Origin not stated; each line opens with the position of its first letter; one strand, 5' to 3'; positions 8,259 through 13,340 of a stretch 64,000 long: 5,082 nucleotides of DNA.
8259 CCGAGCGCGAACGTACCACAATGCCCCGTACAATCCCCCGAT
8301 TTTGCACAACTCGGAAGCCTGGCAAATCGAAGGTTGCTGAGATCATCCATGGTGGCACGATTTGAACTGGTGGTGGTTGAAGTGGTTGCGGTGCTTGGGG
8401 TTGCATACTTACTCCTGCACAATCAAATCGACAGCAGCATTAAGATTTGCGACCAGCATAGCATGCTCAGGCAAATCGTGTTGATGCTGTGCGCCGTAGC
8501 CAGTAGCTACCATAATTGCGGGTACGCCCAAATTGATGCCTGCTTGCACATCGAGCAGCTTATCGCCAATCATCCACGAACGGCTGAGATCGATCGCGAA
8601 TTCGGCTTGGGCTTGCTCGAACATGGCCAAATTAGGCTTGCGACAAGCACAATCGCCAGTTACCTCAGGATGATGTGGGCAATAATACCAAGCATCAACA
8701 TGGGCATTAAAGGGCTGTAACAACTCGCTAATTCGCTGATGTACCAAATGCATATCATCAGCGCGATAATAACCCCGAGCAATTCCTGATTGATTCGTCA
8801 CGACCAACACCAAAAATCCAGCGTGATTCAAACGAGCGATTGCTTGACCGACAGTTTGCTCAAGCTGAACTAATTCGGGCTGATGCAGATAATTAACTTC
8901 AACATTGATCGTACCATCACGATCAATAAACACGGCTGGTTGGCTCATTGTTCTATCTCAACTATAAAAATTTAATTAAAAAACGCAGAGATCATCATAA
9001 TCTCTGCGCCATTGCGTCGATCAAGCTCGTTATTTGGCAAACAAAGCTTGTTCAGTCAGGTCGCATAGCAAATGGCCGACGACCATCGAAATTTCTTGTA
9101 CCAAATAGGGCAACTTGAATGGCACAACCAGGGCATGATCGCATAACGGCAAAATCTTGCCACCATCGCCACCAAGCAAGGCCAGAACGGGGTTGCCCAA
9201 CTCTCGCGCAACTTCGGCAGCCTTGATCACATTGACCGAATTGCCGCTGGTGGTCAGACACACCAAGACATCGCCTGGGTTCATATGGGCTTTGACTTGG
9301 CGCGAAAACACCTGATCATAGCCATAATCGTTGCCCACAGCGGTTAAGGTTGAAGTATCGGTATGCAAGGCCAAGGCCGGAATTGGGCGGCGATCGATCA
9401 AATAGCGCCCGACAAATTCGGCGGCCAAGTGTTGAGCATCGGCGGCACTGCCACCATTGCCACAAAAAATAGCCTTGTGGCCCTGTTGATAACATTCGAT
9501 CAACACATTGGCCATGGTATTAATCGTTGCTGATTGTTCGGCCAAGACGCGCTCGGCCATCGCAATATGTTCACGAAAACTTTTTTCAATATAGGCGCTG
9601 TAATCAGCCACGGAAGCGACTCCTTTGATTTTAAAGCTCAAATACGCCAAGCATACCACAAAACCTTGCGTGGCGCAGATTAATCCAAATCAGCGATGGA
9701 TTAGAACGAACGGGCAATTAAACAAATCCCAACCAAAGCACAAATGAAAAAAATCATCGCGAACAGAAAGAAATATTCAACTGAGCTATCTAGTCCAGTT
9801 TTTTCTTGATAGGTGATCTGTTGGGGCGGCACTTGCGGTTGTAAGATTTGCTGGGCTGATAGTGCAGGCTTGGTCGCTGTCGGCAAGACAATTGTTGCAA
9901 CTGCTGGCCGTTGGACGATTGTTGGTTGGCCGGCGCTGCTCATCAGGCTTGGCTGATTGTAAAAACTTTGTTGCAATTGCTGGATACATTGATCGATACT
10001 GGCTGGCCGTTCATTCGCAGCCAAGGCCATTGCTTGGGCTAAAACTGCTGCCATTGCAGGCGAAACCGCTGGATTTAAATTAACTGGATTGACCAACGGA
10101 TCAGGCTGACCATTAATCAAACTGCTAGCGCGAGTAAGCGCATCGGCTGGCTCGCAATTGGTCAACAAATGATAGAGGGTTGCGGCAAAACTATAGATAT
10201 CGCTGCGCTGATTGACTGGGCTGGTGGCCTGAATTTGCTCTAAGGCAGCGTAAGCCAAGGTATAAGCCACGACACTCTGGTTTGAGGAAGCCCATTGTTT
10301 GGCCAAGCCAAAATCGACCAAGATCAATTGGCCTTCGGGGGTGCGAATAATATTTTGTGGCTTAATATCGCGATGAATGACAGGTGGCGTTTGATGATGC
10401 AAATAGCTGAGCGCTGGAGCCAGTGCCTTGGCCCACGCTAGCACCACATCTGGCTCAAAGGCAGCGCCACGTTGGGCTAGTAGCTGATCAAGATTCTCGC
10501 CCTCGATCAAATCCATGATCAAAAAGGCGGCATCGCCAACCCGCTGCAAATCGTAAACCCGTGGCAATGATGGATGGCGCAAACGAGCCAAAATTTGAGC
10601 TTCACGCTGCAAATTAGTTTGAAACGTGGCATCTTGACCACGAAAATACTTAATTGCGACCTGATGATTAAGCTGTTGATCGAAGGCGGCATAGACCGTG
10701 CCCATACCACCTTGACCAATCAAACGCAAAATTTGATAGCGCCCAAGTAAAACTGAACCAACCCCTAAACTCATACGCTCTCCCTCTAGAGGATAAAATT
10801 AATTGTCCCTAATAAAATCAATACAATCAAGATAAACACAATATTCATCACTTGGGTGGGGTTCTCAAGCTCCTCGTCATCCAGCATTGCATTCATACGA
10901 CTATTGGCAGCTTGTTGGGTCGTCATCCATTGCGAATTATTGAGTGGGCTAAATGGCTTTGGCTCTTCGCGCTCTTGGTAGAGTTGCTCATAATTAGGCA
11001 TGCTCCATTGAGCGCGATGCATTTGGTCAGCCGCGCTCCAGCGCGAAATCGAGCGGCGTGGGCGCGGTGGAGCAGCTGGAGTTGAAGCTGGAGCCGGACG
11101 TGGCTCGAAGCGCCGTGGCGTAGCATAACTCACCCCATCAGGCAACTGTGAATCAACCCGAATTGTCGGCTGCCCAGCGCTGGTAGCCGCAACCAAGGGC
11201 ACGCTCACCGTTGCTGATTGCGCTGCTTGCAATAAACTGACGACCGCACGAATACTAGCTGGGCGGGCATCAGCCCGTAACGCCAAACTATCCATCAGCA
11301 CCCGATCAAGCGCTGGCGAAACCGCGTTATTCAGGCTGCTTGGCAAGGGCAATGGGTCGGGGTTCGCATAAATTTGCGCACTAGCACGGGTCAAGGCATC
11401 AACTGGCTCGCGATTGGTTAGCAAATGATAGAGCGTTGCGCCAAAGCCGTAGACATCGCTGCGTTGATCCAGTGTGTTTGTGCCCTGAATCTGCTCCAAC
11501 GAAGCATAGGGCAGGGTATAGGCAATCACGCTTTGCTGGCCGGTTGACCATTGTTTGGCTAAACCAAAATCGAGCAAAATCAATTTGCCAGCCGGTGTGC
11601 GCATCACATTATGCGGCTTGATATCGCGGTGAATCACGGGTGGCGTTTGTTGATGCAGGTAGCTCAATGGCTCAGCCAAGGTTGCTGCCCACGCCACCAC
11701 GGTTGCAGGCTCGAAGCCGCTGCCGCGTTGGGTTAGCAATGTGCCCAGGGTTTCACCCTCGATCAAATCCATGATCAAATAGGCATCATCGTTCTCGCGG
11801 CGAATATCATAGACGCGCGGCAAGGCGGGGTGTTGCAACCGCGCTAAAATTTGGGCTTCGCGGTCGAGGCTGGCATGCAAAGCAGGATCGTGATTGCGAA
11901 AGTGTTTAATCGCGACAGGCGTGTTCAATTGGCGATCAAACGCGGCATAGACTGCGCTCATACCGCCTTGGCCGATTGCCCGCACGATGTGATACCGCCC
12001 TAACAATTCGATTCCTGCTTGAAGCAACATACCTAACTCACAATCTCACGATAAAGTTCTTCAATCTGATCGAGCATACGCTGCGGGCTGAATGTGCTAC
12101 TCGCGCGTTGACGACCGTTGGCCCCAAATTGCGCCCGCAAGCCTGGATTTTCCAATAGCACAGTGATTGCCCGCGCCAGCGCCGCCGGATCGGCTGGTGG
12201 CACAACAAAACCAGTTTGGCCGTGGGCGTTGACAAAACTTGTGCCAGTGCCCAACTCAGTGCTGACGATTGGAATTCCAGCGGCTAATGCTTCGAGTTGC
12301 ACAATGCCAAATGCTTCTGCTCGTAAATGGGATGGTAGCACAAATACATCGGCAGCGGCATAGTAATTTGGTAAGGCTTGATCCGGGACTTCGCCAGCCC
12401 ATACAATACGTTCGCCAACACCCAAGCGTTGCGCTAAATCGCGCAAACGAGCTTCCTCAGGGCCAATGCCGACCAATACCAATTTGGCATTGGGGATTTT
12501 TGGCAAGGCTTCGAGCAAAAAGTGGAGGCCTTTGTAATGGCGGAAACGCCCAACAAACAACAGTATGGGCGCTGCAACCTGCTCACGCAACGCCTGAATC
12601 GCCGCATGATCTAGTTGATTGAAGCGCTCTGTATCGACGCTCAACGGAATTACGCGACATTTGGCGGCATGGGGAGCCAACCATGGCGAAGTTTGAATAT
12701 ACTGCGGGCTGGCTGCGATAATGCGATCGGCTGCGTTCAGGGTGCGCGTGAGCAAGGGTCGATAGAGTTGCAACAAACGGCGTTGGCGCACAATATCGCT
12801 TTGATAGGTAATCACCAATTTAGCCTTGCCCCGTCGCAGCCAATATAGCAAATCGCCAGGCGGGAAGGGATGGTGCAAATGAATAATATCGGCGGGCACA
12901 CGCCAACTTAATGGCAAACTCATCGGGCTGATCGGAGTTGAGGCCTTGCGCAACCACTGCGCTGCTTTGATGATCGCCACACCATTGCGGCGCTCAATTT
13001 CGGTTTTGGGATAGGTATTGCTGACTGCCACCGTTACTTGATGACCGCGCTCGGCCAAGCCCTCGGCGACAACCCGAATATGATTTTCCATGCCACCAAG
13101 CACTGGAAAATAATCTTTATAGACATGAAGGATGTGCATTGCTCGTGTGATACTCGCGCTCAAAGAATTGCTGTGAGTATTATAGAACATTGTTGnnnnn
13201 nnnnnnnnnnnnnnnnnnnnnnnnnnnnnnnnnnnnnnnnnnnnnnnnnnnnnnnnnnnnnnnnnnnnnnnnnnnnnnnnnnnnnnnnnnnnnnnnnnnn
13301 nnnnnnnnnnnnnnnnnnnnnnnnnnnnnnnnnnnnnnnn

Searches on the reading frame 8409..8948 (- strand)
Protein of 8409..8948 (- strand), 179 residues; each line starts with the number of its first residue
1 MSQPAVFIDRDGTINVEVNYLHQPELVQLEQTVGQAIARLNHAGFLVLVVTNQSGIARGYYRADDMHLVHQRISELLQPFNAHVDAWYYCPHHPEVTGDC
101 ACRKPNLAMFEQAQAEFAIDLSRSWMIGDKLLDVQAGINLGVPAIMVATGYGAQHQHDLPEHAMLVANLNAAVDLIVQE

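Call 80: search_protein_families(library=pfam, proteins=[window:8409-8948:-], max_evalue=1e-8)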
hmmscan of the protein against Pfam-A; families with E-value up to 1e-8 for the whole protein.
window:8409-8948:- (179 aa): 1 family
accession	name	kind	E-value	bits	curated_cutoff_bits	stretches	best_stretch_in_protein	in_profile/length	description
PF13242.12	Hydrolase_like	-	3.4e-14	53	22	1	102-168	2-71/75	HAD-hyrolase-like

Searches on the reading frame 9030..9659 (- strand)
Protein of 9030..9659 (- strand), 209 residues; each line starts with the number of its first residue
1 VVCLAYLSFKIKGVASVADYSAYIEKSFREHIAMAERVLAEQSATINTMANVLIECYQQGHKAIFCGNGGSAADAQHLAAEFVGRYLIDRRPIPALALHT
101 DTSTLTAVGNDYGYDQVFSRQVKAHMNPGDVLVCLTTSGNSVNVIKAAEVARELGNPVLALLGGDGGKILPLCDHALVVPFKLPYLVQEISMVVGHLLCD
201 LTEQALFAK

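Call 80: search_protein_families(library=pfam, proteins=[window:9030-9659:-], max_evalue=1e-8)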
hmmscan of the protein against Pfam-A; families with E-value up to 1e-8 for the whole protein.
window:9030-9659:- (209 aa): 1 family
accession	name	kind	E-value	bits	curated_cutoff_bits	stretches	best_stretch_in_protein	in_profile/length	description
PF13580.11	SIS_2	-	6.4e-29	101.2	27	1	30-163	5-138/138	SIS domain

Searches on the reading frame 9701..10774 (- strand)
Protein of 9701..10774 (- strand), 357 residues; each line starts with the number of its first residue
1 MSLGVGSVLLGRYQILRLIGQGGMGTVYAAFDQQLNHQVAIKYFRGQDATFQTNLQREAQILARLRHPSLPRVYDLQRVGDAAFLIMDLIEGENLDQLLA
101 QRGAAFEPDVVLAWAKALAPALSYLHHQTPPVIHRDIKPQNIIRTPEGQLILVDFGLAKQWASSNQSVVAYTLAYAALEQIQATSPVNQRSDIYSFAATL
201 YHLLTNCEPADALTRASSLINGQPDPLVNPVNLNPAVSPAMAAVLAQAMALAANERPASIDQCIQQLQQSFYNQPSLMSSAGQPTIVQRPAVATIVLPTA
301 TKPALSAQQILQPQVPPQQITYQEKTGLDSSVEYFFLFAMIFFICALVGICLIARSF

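Call 80: search_protein_families(library=pfam, proteins=[window:9701-10774:-], max_evalue=1e-8)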
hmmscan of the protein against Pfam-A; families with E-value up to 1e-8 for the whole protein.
window:9701-10774:- (357 aa): 2 families
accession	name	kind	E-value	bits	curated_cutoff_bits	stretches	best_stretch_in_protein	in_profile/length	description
PF00069.31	Pkinase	-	6.1e-43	147.6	31.7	1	13-265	1-259/263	Protein kinase domain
PF07714.23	PK_Tyr_Ser-Thr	-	9.1e-30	104.2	23.1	1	15-264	3-255/258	Protein tyrosine and serine/threonine kinase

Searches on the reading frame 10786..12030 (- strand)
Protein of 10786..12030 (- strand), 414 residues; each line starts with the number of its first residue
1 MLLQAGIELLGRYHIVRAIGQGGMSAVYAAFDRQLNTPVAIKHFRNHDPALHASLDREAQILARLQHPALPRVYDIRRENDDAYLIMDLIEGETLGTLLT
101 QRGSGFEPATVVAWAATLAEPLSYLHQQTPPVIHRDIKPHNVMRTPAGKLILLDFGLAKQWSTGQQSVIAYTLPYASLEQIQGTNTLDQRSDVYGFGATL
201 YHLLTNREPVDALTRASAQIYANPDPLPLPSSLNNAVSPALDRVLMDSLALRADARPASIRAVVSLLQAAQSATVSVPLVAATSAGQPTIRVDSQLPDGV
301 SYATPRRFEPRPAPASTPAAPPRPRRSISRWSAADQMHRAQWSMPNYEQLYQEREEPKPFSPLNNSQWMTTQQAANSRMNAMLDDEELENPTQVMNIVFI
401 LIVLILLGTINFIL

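Call 80: search_protein_families(library=pfam, proteins=[window:10786-12030:-], max_evalue=1e-8)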
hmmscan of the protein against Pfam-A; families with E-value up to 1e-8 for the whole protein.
window:10786-12030:- (414 aa): 2 families
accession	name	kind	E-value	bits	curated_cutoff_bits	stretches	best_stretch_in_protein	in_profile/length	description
PF00069.31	Pkinase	-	1.8e-41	142.7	31.7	1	13-217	1-204/263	Protein kinase domain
PF07714.23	PK_Tyr_Ser-Thr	-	2.2e-27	96.4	23.1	1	15-257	3-249/258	Protein tyrosine and serine/threonine kinase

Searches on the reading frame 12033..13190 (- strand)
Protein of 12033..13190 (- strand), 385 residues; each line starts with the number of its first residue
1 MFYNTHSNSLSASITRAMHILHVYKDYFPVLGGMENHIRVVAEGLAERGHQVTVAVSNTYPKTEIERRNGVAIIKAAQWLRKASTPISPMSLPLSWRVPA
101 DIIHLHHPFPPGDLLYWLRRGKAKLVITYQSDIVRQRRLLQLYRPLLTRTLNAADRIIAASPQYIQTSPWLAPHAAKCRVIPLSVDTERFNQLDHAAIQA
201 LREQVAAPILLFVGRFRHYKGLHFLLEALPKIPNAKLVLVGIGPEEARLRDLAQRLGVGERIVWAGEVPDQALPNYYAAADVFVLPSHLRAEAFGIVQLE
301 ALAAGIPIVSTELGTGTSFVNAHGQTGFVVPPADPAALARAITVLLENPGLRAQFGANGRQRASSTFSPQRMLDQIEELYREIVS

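Call 80: search_protein_families(library=pfam, proteins=[window:12033-13190:-], max_evalue=1e-8)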
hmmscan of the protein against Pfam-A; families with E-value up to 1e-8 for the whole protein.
window:12033-13190:- (385 aa): 6 families
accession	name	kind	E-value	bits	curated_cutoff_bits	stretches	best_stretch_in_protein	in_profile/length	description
PF00534.26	Glycos_transf_1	-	2.2e-46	157.9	26.4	1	202-362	10-172/172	Glycosyl transferases group 1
PF13692.12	Glyco_trans_1_4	-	1.3e-38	132.9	27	1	208-348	2-142/142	Glycosyl transferases group 1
PF13439.12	Glyco_transf_4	-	2e-23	83.7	28.5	1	32-189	2-170/170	Glycosyltransferase Family 4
PF13579.12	Glyco_trans_4_4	-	4.6e-17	63.2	29.7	1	32-183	1-157/158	Glycosyl transferase 4-like domain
PF20706.3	GT4-conflict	-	8.1e-12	45.2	26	0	204-350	194-359/385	Family 4 Glycosyltransferase in conflict systems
PF13524.12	Glyco_trans_1_2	-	1.9e-09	38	25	1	223-377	3-143/144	Glycosyl transferase-like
